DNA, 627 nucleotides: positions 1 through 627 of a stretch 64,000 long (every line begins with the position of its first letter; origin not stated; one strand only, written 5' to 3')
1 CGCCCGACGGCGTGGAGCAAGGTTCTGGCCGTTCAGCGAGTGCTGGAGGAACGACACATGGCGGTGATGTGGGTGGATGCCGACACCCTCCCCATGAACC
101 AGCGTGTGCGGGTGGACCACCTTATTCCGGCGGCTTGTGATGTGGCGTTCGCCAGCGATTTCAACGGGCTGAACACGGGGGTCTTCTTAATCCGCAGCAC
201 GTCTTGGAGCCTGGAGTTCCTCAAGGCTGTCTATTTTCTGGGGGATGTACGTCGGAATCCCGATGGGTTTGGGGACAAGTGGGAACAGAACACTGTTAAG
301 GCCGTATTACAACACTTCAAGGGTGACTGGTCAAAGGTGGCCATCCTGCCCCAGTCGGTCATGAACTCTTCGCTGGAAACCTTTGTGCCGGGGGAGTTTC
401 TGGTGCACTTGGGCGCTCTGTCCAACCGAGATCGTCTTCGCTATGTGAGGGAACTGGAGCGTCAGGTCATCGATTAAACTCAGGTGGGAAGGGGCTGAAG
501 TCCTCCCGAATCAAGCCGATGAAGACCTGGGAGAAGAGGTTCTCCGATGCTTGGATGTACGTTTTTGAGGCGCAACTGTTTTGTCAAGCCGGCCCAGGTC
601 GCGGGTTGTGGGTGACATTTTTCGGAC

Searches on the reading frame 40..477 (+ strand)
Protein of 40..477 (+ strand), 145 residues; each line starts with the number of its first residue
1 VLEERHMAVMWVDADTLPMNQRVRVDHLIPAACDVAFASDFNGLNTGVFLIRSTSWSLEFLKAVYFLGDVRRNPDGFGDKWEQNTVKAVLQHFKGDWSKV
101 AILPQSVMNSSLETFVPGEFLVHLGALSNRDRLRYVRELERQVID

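Call 64: search_protein_families(library=pfam, proteins=[window:40-477:+], max_evalue=0.001)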
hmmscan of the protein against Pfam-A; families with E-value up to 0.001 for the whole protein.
window:40-477:+ (145 aa): 2 families
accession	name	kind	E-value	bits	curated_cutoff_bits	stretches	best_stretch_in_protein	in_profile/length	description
PF05637.18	Glyco_transf_34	-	6.5e-10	39.6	23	1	34-111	134-210/238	galactosyl transferase GMA12/MNN10 family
PF03314.20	DUF273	-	0.00025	21.1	30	1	6-63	42-101/219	Protein of unknown function, DUF273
